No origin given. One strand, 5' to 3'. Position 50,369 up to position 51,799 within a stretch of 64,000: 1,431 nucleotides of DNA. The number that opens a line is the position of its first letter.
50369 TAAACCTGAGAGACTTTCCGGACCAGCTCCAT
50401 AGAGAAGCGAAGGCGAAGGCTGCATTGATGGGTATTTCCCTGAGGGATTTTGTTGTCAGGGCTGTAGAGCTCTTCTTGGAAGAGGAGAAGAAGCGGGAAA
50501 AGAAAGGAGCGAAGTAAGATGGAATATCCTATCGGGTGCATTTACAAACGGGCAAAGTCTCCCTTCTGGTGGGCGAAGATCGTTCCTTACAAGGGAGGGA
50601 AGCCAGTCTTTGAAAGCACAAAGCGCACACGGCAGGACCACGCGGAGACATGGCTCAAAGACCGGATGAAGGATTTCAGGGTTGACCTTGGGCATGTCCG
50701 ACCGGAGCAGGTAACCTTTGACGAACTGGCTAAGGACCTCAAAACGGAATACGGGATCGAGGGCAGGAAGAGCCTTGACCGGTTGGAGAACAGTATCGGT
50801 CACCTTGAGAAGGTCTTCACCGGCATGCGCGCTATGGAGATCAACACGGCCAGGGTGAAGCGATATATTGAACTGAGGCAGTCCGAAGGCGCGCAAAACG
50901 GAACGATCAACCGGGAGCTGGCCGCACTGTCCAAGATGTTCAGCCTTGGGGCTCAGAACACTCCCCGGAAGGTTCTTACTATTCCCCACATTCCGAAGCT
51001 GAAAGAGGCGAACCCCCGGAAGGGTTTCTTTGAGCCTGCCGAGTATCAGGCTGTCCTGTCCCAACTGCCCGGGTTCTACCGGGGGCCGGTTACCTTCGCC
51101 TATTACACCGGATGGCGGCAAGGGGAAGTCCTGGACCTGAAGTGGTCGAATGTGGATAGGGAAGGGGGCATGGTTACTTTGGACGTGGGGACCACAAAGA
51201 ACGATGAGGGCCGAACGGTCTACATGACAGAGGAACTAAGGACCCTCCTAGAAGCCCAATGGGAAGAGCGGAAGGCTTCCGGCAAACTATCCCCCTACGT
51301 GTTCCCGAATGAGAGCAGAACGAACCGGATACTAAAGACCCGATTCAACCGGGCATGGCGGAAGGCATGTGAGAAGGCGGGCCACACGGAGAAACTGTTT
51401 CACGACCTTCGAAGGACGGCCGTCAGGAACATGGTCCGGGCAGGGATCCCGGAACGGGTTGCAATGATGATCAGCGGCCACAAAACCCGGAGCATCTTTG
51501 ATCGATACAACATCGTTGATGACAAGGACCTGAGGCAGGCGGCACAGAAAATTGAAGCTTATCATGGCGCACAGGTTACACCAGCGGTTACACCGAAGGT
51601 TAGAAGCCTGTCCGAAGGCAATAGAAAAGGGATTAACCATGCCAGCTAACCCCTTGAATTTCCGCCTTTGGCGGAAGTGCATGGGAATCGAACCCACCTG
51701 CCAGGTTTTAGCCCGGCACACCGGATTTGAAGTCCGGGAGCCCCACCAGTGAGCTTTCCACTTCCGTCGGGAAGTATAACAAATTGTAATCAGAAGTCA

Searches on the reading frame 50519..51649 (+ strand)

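Call 41: search_protein_families(library=pfam, proteins=[window:50519-51649:+], max_evalue=0.001)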
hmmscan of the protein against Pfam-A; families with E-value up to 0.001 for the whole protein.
window:50519-51649:+ (376 aa): 1 family
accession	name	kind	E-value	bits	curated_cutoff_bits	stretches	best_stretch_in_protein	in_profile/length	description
PF00589.27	Phage_integrase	-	1.5e-26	93.7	27.1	1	191-335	28-170/172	Phage integrase family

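Call 70: search_protein_families(library=ncbifam, proteins=[window:50519-51649:+], max_evalue=0.001)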
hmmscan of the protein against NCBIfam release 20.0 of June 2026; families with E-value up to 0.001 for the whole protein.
window:50519-51649:+ (376 aa): 5 families
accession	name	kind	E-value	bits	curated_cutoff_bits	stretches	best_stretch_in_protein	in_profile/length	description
NF040815.2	recomb_XerA_Arch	equivalog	1.9e-17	63.7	220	1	96-340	27-261/263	site-specific tyrosine recombinase/integron integrase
TIGR02225.1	recomb_XerD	equivalog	8.8e-12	44.9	329.6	1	98-344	30-285/290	site-specific tyrosine recombinase XerD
TIGR02224.1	recomb_XerC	equivalog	2e-10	40.6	335.15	1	102-342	38-286/295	tyrosine recombinase XerC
NF001399.0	PRK00283.1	subfamily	2.1e-10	40.3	279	1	101-344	42-294/300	tyrosine recombinase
TIGR02249.1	integrase_gron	subfamily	2.8e-05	23.6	265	1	108-253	41-182/315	integron integrase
